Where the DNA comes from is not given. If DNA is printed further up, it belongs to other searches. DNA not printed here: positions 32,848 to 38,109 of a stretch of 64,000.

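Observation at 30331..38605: Translationally coupled NfeD / flotillin / 1653-aa AAA+ giant protein operon, followed by DedA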

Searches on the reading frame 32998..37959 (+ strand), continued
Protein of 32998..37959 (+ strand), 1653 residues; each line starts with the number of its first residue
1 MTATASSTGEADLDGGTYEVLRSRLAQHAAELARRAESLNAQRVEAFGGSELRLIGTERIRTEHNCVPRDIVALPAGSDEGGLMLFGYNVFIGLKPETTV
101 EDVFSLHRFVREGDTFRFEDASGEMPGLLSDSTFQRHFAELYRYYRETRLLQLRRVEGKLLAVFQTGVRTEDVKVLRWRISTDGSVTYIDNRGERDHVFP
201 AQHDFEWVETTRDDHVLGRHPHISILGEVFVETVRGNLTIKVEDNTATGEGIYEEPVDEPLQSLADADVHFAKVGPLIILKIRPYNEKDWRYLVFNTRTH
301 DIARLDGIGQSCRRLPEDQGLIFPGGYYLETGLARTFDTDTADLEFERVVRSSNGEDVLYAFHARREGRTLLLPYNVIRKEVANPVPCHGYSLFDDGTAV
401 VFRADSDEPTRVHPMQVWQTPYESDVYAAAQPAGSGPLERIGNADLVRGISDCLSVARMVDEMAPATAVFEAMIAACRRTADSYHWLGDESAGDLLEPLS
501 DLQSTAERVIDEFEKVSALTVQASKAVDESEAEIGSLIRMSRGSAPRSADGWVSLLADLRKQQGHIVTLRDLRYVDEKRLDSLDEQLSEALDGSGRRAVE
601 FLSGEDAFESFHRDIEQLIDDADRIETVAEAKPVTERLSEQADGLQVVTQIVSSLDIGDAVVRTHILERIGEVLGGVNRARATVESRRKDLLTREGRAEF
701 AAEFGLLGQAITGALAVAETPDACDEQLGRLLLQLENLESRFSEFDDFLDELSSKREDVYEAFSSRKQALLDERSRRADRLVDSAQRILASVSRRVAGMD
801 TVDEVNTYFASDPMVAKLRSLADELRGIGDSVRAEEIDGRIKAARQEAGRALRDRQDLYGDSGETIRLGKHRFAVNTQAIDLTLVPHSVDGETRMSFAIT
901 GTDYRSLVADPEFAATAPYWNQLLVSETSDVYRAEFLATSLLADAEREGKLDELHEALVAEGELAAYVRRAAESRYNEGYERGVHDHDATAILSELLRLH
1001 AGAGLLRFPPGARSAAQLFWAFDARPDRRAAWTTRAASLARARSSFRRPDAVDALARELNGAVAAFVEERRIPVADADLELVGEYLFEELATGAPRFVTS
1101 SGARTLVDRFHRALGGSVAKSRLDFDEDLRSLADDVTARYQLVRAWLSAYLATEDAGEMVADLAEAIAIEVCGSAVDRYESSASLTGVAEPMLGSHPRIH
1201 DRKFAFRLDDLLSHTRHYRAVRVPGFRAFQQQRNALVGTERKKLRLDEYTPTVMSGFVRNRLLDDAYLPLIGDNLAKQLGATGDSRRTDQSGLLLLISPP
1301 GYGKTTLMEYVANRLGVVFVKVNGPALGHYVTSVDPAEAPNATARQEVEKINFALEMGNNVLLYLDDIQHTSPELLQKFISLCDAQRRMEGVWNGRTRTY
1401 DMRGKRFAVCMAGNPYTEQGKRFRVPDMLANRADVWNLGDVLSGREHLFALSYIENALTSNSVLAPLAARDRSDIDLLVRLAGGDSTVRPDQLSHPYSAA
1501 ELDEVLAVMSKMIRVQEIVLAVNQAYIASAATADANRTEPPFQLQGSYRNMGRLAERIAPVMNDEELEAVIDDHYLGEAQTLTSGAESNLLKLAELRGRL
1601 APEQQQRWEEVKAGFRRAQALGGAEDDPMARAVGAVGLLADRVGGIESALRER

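Call 13: find_homologous_proteins(query=window:32998-37959:+, max_evalue=1e-10)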
Query window:32998-37959:+ (1653 aa): 6983 proteins with E <= 1e-10 among 8000 candidates; the best 120 are listed.
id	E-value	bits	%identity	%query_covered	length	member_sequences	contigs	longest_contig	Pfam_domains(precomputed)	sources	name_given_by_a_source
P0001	0.0e+0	3669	100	100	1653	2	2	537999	PF12458.14,PF00004.36,PF13401.13,PF07728.21,PF25472.2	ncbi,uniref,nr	ncbi:DNA repair ATPase [Hoyosella altamirensis]|uniref:AAA+ ATPase domain-containing protein n=1 Tax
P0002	0.0e+0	3158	85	100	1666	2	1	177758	PF12458.14,PF00004.36,PF13401.13,PF07728.21,PF25472.2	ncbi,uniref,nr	ncbi:DNA repair ATPase [Hoyosella sp. YIM 151337]|uniref:DNA repair ATPase n=1 Tax=Hoyosella sp. YIM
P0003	0.0e+0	2984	80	99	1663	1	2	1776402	PF12458.14,PF00004.36,PF13401.13,PF07728.21,PF25472.2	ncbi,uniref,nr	ncbi:DNA repair ATPase [Hoyosella rhizosphaerae]|uniref:DNA repair ATPase n=1 Tax=Hoyosella rhizosph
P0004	0.0e+0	2850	77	100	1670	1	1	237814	PF12458.14,PF00004.36,PF07728.21,PF25472.2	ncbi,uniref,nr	ncbi:DNA repair ATPase [Lolliginicoccus levis]|uniref:DNA repair ATPase n=1 Tax=Lolliginicoccus levi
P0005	0.0e+0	2778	76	100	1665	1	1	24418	PF12458.14,PF00004.36,PF13401.13,PF07728.21,PF25472.2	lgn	-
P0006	0.0e+0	2687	73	99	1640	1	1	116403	PF12458.14,PF00004.36,PF13401.13,PF07728.21,PF25472.2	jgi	jgi:hypothetical protein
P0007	0.0e+0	2682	74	100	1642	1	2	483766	PF12458.14,PF00004.36,PF13401.13,PF07728.21,PF25472.2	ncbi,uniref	ncbi:DNA repair ATPase [Pseudonocardia zijingensis]|uniref:DNA repair ATPase n=1 Tax=Pseudonocardia 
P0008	0.0e+0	2674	73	100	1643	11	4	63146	PF12458.14,PF00004.36,PF07728.21,PF25472.2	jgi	jgi:hypothetical protein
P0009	0.0e+0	2673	73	99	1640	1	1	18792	PF12458.14,PF00004.36,PF13401.13,PF07728.21,PF25472.2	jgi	jgi:hypothetical protein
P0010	0.0e+0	2666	76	94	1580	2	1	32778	PF12458.14,PF00004.36,PF13401.13,PF07728.21,PF25472.2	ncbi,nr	ncbi:DNA repair ATPase, partial [Hoyosella sp. G463]|nr:DNA repair ATPase [Lolliginicoccus lacisalsi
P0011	0.0e+0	2626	74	97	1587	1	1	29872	PF12458.14,PF00004.36,PF13401.13,PF07728.21,PF25472.2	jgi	jgi:hypothetical protein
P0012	0.0e+0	2607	71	100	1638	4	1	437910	PF12458.14,PF00004.36,PF07728.21,PF25472.2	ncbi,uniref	ncbi:DNA repair ATPase [Phytohabitans kaempferiae]|uniref:DNA repair ATPase n=1 Tax=Phytohabitans ka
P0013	0.0e+0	2606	71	99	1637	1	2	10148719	PF12458.14,PF00004.36,PF07728.21,PF25472.2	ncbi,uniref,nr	ncbi:DNA repair ATPase [Phytohabitans suffuscus]|uniref:AAA+ ATPase domain-containing protein n=1 Ta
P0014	0.0e+0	2604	71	99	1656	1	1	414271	PF12458.14,PF00004.36,PF07728.21,PF25472.2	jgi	jgi:ATPase involved in DNA repair/ATPase family associated with various cellular activities (AAA)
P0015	0.0e+0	2600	71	99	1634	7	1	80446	PF12458.14,PF00004.36,PF13401.13,PF07728.21,PF25472.2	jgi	jgi:hypothetical protein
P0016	0.0e+0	2599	72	100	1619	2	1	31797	PF12458.14,PF00004.36,PF13401.13,PF07728.21,PF25472.2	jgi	jgi:hypothetical protein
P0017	0.0e+0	2591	71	100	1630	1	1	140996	PF12458.14,PF00004.36,PF07728.21,PF25472.2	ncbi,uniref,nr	ncbi:DNA repair ATPase [Phytohabitans sp. ZYX-F-186]|uniref:DNA repair ATPase n=1 Tax=Phytohabitans 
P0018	0.0e+0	2591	71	99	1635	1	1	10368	PF12458.14,PF00004.36,PF07728.21,PF25472.2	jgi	jgi:hypothetical protein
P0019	0.0e+0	2580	70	99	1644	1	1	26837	PF12458.14,PF00004.36,PF07728.21,PF25472.2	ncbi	ncbi:DNA repair ATPase [Actinomycetes bacterium KLBMP 9797]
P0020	0.0e+0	2579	71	100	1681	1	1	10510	PF12458.14,PF00004.36,PF07728.21,PF25472.2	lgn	-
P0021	0.0e+0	2573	70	100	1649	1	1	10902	PF12458.14,PF00004.36,PF07728.21,PF25472.2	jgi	jgi:hypothetical protein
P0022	0.0e+0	2567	71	100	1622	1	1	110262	PF12458.14,PF00004.36,PF07728.21,PF25472.2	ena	-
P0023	0.0e+0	2565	70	100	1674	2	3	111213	PF12458.14,PF00004.36,PF07728.21,PF25472.2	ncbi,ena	-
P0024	0.0e+0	2564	71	99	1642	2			PF12458.14,PF00004.36,PF07728.21,PF25472.2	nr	nr:DNA repair ATPase [Nocardiopsis ansamitocini]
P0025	0.0e+0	2561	70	100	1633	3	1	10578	PF12458.14,PF00004.36,PF07728.21,PF25472.2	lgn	-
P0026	0.0e+0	2559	71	99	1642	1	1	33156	PF12458.14,PF00004.36,PF07728.21,PF25472.2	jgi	jgi:hypothetical protein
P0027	0.0e+0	2559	71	99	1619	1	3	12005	PF12458.14,PF00004.36,PF13401.13,PF07728.21,PF25472.2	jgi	jgi:hypothetical protein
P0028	0.0e+0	2558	70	99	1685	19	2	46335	PF12458.14,PF00004.36,PF07728.21,PF25472.2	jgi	-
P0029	0.0e+0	2556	71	99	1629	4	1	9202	PF12458.14,PF00004.36,PF07728.21,PF25472.2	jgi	jgi:hypothetical protein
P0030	0.0e+0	2554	70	100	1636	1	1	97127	PF12458.14,PF00004.36,PF07728.21,PF25472.2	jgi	jgi:MoxR-like ATPase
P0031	0.0e+0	2554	71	99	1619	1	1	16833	PF12458.14,PF00004.36,PF13401.13,PF07728.21,PF25472.2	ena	-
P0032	0.0e+0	2553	70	100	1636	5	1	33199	PF12458.14,PF00004.36,PF07728.21,PF25472.2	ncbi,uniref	ncbi:MAG: DNA repair ATPase [Actinophytocola sp.]|uniref:DNA repair ATPase n=1 Tax=Actinophytocola s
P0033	0.0e+0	2552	70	100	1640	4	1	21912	PF12458.14,PF00004.36,PF25472.2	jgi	jgi:MoxR-like ATPase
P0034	0.0e+0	2551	70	100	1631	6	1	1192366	PF12458.14,PF00004.36,PF07728.21,PF25472.2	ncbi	ncbi:DNA repair ATPase [Actinophytocola sp. KF-1]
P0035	0.0e+0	2551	71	99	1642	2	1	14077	PF12458.14,PF00004.36,PF07728.21,PF25472.2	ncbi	ncbi:MAG TPA: DNA repair ATPase [Catenuloplanes sp.]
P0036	0.0e+0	2551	71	99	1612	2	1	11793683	PF12458.14,PF00004.36,PF13401.13,PF25472.2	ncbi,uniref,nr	ncbi:DNA repair ATPase [Umezawaea sp. Da 62-37]|uniref:DNA repair ATPase n=1 Tax=Umezawaea sp. Da 62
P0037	0.0e+0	2551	70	100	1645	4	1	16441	PF12458.14,PF00004.36,PF07728.21,PF25472.2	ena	-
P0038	0.0e+0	2551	70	100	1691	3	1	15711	PF12458.14,PF00004.36,PF07728.21,PF25472.2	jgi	-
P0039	0.0e+0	2550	71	99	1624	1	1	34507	PF12458.14,PF00004.36,PF07728.21,PF25472.2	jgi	jgi:ATPase involved in DNA repair/AAA domain (dynein-related subfamily)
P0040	0.0e+0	2550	69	100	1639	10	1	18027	PF12458.14,PF00004.36,PF13401.13,PF07728.21,PF25472.2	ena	-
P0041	0.0e+0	2549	69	99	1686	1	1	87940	PF12458.14,PF00004.36,PF13401.13,PF07728.21,PF25472.2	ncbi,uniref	ncbi:DNA repair ATPase [Sphaerisporangium flaviroseum]|uniref:DNA repair ATPase n=1 Tax=Sphaerispora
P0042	0.0e+0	2548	68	100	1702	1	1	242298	PF12458.14,PF00004.36,PF07728.21,PF25472.2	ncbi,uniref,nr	ncbi:DNA repair ATPase [Phytoactinopolyspora limicola]|uniref:DNA repair ATPase n=1 Tax=Phytoactinop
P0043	0.0e+0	2548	70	100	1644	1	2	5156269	PF12458.14,PF00004.36,PF07728.21,PF25472.2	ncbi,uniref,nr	ncbi:DNA repair ATPase [Phytohabitans houttuyneae]|uniref:AAA+ ATPase domain-containing protein n=1 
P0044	0.0e+0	2547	70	100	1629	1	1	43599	PF12458.14,PF00004.36,PF07728.21,PF25472.2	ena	-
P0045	0.0e+0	2546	71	99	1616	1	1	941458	PF12458.14,PF00004.36,PF13401.13,PF07728.21,PF25472.2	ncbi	-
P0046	0.0e+0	2542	70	100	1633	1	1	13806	PF12458.14,PF00004.36,PF07728.21,PF25472.2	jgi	jgi:MoxR-like ATPase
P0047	0.0e+0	2540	71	99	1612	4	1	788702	PF12458.14,PF00004.36,PF13401.13,PF25472.2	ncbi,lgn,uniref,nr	ncbi:DNA repair ATPase [Umezawaea tangerina]|uniref:ATPase family protein associated with various ce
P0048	0.0e+0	2537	70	100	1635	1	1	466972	PF12458.14,PF00004.36,PF07728.21,PF25472.2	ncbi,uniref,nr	ncbi:DNA repair ATPase [Actinophytocola gossypii]|uniref:DNA repair ATPase n=1 Tax=Actinophytocola g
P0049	0.0e+0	2535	69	100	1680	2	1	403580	PF12458.14,PF00004.36,PF13401.13,PF25472.2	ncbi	ncbi:DNA repair ATPase [Longispora urticae]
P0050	0.0e+0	2535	69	100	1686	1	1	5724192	PF12458.14,PF00004.36,PF07728.21,PF25472.2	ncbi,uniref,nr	ncbi:DNA repair ATPase [Streptomonospora litoralis]|uniref:ATPase involved in DNA repair n=1 Tax=Str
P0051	0.0e+0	2533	70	100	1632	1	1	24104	PF12458.14,PF00004.36,PF07728.21,PF25472.2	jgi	jgi:hypothetical protein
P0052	0.0e+0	2533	70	99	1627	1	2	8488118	PF12458.14,PF00004.36,PF07728.21,PF25472.2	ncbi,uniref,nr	ncbi:DNA repair ATPase [Actinokineospora auranticolor]|uniref:ATPase family protein associated with 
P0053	0.0e+0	2533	69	100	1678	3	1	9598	PF12458.14,PF00004.36,PF07728.21,PF25472.2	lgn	-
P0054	0.0e+0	2533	70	100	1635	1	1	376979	PF12458.14,PF00004.36,PF07728.21,PF25472.2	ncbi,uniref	ncbi:DNA repair ATPase [Actinophytocola sp.]|uniref:DNA repair ATPase n=1 Tax=Actinophytocola sp. Ta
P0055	0.0e+0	2531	69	99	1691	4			PF12458.14,PF00004.36,PF07728.21,PF25472.2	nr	nr:DNA repair ATPase [Phytoactinopolyspora mesophila]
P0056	0.0e+0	2530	70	100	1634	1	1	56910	PF12458.14,PF00004.36,PF07728.21,PF25472.2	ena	-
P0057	0.0e+0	2530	69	100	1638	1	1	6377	PF12458.14,PF00004.36,PF07728.21,PF25472.2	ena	-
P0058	0.0e+0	2530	70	99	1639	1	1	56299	PF12458.14,PF00004.36,PF25472.2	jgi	jgi:ATPase involved in DNA repair/ATPase family associated with various cellular activities (AAA)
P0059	0.0e+0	2529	71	99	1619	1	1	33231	PF12458.14,PF00004.36,PF13401.13,PF07728.21,PF25472.2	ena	-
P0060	0.0e+0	2528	70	100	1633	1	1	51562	PF12458.14,PF00004.36,PF07728.21,PF25472.2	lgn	-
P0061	0.0e+0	2528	70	100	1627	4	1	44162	PF12458.14,PF00004.36,PF07728.21,PF25472.2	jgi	jgi:MoxR-like ATPase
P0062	0.0e+0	2526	70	100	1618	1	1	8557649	PF12458.14,PF00004.36,PF13401.13,PF07728.21,PF25472.2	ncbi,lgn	ncbi:hypothetical protein SUDANB95_07385 [Actinosynnema sp. ALI-1.44]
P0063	0.0e+0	2526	69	100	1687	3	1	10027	PF12458.14,PF25472.2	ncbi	-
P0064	0.0e+0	2525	70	99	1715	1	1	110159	PF12458.14,PF00004.36,PF13401.13,PF25472.2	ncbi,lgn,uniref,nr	ncbi:MoxR-like ATPase [Murinocardiopsis flavida]|uniref:MoxR-like ATPase n=1 Tax=Murinocardiopsis fl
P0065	0.0e+0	2525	71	99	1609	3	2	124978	PF12458.14,PF00004.36,PF07728.21,PF25472.2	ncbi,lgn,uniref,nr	ncbi:DNA repair ATPase [Umezawaea endophytica]|uniref:DNA repair ATPase n=1 Tax=Umezawaea endophytic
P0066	0.0e+0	2522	69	64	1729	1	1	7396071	PF12458.14,PF00004.36,PF07728.21,PF25472.2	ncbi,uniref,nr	ncbi:DNA repair ATPase [Thermomonospora umbrina]|uniref:ATPase family protein associated with variou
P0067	0.0e+0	2522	69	100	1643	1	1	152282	PF12458.14,PF00004.36,PF07728.21,PF25472.2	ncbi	ncbi:DNA repair ATPase [Actinophytocola sediminis]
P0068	0.0e+0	2522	68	100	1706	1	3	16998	PF12458.14,PF00004.36,PF07728.21,PF25472.2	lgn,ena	-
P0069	0.0e+0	2521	68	64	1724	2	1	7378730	PF12458.14,PF00004.36,PF07728.21,PF25472.2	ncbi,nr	ncbi:DNA repair ATPase [Thermomonospora cellulosilytica]|nr:DNA repair ATPase [Thermomonospora cellu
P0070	0.0e+0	2520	70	99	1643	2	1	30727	PF12458.14,PF00004.36,PF07728.21,PF25472.2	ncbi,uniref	ncbi:DNA repair ATPase [Actinophytocola sp.]|uniref:DNA repair ATPase n=1 Tax=Actinophytocola sp. Ta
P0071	0.0e+0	2520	69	99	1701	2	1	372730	PF12458.14,PF00004.36,PF07728.21,PF25472.2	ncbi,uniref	ncbi:DNA repair ATPase [Sphaerisporangium sp. NPDC049003]|uniref:DNA repair ATPase n=1 Tax=Sphaerisp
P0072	0.0e+0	2520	70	100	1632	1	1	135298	PF12458.14,PF00004.36,PF07728.21,PF25472.2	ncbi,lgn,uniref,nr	ncbi:DNA repair ATPase [Actinophytocola xinjiangensis]|uniref:DNA repair ATPase n=1 Tax=Actinophytoc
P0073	0.0e+0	2518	69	93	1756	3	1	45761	PF12458.14,PF00004.36,PF07728.21,PF25472.2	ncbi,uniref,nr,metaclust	ncbi:DNA repair ATPase [Nocardiopsis gilva]|uniref:DNA repair ATPase n=1 Tax=Nocardiopsis gilva TaxI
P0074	0.0e+0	2517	69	99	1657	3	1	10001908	PF12458.14,PF00004.36,PF07728.21,PF25472.2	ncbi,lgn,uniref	ncbi:DNA repair ATPase [Sphaerisporangium viridialbum]|uniref:DNA repair ATPase n=1 Tax=Sphaerispora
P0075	0.0e+0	2517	68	100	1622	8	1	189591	PF12458.14,PF00004.36,PF07728.21,PF25472.2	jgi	jgi:hypothetical protein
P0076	0.0e+0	2517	70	100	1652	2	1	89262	PF12458.14,PF00004.36,PF07728.21,PF25472.2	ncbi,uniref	ncbi:DNA repair ATPase [Actinophytocola sp.]|uniref:DNA repair ATPase n=1 Tax=Actinophytocola sp. Ta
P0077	0.0e+0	2516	68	100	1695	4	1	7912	PF12458.14,PF00004.36,PF07728.21,PF25472.2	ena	-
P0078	0.0e+0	2516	69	99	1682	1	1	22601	PF12458.14,PF00004.36,PF07728.21,PF25472.2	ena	-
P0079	0.0e+0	2516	68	99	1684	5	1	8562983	PF12458.14,PF00004.36,PF07728.21,PF25472.2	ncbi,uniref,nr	ncbi:DNA repair ATPase [Micromonospora sp. NBC_01796]|uniref:DNA repair ATPase n=1 Tax=Micromonospor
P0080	0.0e+0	2515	70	99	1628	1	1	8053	PF12458.14,PF00004.36,PF07728.21,PF25472.2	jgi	jgi:ATPase involved in DNA repair/AAA domain (dynein-related subfamily)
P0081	0.0e+0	2515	69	100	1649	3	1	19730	PF12458.14,PF00004.36,PF07728.21,PF25472.2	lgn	-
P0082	0.0e+0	2515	70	99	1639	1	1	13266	PF12458.14,PF00004.36,PF07728.21,PF25472.2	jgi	jgi:hypothetical protein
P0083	0.0e+0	2514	69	99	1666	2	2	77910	PF12458.14,PF00004.36,PF25472.2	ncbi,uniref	ncbi:DNA repair ATPase [Nocardiopsis rhodophaea]|uniref:DNA repair ATPase n=1 Tax=Nocardiopsis rhodo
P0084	0.0e+0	2513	69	100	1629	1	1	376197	PF12458.14,PF00004.36,PF07728.21,PF25472.2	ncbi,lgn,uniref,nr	ncbi:DNA repair ATPase [Actinophytocola oryzae]|uniref:ATPase family protein associated with various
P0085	0.0e+0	2513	70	99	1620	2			PF12458.14,PF00004.36,PF13401.13,PF07728.21,PF25472.2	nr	nr:DNA repair ATPase [Saccharothrix mutabilis subsp. capreolus]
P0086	0.0e+0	2512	71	99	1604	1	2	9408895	PF12458.14,PF00004.36,PF13401.13,PF07728.21,PF25472.2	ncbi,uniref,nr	ncbi:DNA repair ATPase [Saccharothrix variisporea]|uniref:ATPase family protein associated with vari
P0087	0.0e+0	2510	69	99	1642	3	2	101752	PF12458.14,PF00004.36,PF07728.21,PF25472.2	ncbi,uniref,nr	ncbi:DNA repair ATPase [Planobispora takensis]|uniref:DNA repair ATPase n=1 Tax=Planobispora takensi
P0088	0.0e+0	2509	69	99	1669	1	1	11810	PF12458.14,PF00004.36,PF13401.13,PF25472.2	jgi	jgi:hypothetical protein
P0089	0.0e+0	2509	69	99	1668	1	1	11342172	PF12458.14,PF00004.36,PF07728.21,PF25472.2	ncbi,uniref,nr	ncbi:DNA repair ATPase [Streptosporangium sp. 'caverna']|uniref:DNA repair ATPase n=1 Tax=Streptospo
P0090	0.0e+0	2507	69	99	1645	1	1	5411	PF12458.14,PF00004.36,PF07728.21,PF25472.2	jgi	jgi:hypothetical protein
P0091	0.0e+0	2506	67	64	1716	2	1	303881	PF12458.14,PF00004.36,PF07728.21,PF25472.2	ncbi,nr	ncbi:DNA repair ATPase [Thermomonospora echinospora]|nr:DNA repair ATPase [Thermomonospora echinospo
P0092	0.0e+0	2504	68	99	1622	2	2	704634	PF12458.14,PF00004.36,PF07728.21,PF25472.2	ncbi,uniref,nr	ncbi:hypothetical protein HNP84_000053 [Thermocatellispora tengchongensis]|uniref:DNA repair ATPase 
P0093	0.0e+0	2504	70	100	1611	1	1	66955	PF12458.14,PF00004.36,PF13401.13,PF07728.21,PF25472.2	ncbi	ncbi:DNA repair ATPase [Saccharothrix sp. CCNWLY140-2]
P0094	0.0e+0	2503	70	99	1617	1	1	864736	PF12458.14,PF00004.36,PF13401.13,PF07728.21,PF25472.2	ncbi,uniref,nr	ncbi:DNA repair ATPase [Saccharothrix sp.]|uniref:DNA repair ATPase n=1 Tax=Saccharothrix sp. TaxID=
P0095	0.0e+0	2502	68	99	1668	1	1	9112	PF12458.14,PF00004.36,PF13401.13,PF07728.21,PF25472.2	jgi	jgi:hypothetical protein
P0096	0.0e+0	2502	70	99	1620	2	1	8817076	PF12458.14,PF00004.36,PF13401.13,PF25472.2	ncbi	ncbi:DNA repair ATPase [Actinosynnema sp. CA-248983]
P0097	0.0e+0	2501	70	99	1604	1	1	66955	PF12458.14,PF00004.36,PF13401.13,PF07728.21,PF25472.2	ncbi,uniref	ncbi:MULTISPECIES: DNA repair ATPase [unclassified Saccharothrix]|uniref:DNA repair ATPase n=1 Tax=u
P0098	0.0e+0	2500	69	99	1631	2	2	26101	PF12458.14,PF00004.36,PF07728.21,PF25472.2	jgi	-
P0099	0.0e+0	2498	68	100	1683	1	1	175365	PF12458.14,PF00004.36,PF07728.21,PF25472.2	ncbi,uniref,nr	ncbi:AAA domain-containing protein [Streptomonospora sp. PA3]|uniref:DNA repair ATPase n=1 Tax=Strep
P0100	0.0e+0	2498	69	100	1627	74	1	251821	PF12458.14,PF00004.36,PF07728.21,PF25472.2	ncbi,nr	ncbi:DNA repair ATPase [Streptomyces sp. WAC 05977]|nr:DNA repair ATPase [Streptomyces sp. WAC 05977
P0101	0.0e+0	2498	68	99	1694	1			PF12458.14,PF00004.36,PF07728.21,PF25472.2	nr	nr:DNA repair ATPase [Micromonospora sp. DSM 115978]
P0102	0.0e+0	2498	69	100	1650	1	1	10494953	PF12458.14,PF00004.36,PF13401.13,PF07728.21,PF25472.2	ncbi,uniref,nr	ncbi:DNA repair ATPase [Dactylosporangium fulvum]|uniref:DNA repair ATPase n=1 Tax=Dactylosporangium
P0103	0.0e+0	2497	68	99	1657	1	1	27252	PF12458.14,PF00004.36,PF13401.13,PF25472.2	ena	-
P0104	0.0e+0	2497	69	100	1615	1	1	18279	PF12458.14,PF00004.36,PF07728.21,PF25472.2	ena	-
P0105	0.0e+0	2497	69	99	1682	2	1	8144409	PF12458.14,PF00004.36,PF07728.21,PF25472.2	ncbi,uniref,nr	ncbi:DNA repair ATPase [Solwaraspora sp. WMMD1047]|uniref:DNA repair ATPase n=1 Tax=Solwaraspora sp.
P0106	0.0e+0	2496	68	99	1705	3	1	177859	PF12458.14,PF00004.36,PF07728.21,PF25472.2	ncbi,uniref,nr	ncbi:AAA domain-containing protein [Phytoactinopolyspora alkaliphila]|uniref:AAA domain-containing p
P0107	0.0e+0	2496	69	100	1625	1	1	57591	PF12458.14,PF00004.36,PF07728.21,PF25472.2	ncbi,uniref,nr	ncbi:MAG TPA: DNA repair ATPase [Actinophytocola sp.]|uniref:DNA repair ATPase n=1 Tax=Actinophytoco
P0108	0.0e+0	2496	70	99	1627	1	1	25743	PF12458.14,PF00004.36,PF25472.2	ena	-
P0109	0.0e+0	2495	70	100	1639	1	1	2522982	PF12458.14,PF00004.36,PF07728.21,PF25472.2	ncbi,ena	-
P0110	0.0e+0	2495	69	99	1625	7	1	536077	PF12458.14,PF00004.36,PF07728.21,PF25472.2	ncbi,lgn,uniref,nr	ncbi:DNA repair ATPase [Actinokineospora xionganensis]|uniref:DNA repair ATPase n=1 Tax=Actinokineos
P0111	0.0e+0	2494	70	100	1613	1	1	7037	PF12458.14,PF00004.36,PF13401.13,PF07728.21,PF25472.2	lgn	-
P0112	0.0e+0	2493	69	100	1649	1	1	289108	PF12458.14,PF00004.36,PF13401.13,PF25472.2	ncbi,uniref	ncbi:DNA repair ATPase [Phytomonospora sp. NPDC050363]|uniref:DNA repair ATPase n=1 Tax=Phytomonospo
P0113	0.0e+0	2493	68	100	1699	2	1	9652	PF12458.14,PF00004.36,PF07728.21,PF25472.2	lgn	-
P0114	0.0e+0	2492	69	100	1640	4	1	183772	PF12458.14,PF00004.36,PF07728.21,PF25472.2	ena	-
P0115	0.0e+0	2491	69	99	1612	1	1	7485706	PF12458.14,PF00004.36,PF07728.21,PF25472.2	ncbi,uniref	ncbi:DNA repair ATPase [Actinokineospora sp. HUAS TT18]|uniref:DNA repair ATPase n=1 Tax=Actinokineo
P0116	0.0e+0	2491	69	100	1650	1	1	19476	PF12458.14,PF00004.36,PF13401.13,PF07728.21,PF25472.2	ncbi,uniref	ncbi:DNA repair ATPase [Dactylosporangium fulvum]|uniref:DNA repair ATPase n=1 Tax=Dactylosporangium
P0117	0.0e+0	2491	69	99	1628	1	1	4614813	PF12458.14,PF00004.36,PF07728.21,PF25472.2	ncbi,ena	-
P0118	0.0e+0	2490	69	99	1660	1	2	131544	PF12458.14,PF00004.36,PF13401.13,PF25472.2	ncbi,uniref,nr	ncbi:DNA repair ATPase [Phytomonospora endophytica]|uniref:DNA repair ATPase n=1 Tax=Phytomonospora 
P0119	0.0e+0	2489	69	99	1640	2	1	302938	PF12458.14,PF00004.36,PF07728.21,PF25472.2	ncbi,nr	ncbi:DNA repair ATPase [Actinorugispora endophytica]|nr:DNA repair ATPase [Actinorugispora endophyti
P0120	0.0e+0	2488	67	100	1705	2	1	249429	PF12458.14,PF00004.36,PF07728.21,PF25472.2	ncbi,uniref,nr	ncbi:DNA repair ATPase [Sphaerisporangium perillae]|uniref:DNA repair ATPase n=1 Tax=Sphaerisporangi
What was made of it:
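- On DUF3686/DUF7902 'DNA repair ATPase' family (Pfam PF12458 + PF25472 + AAA): The same architecture was precomputed for all 120 best homologues (call 13).
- Checked: It is 100% identical to a Hoyosella altamirensis protein and has more than 6900 homologues (call 13).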
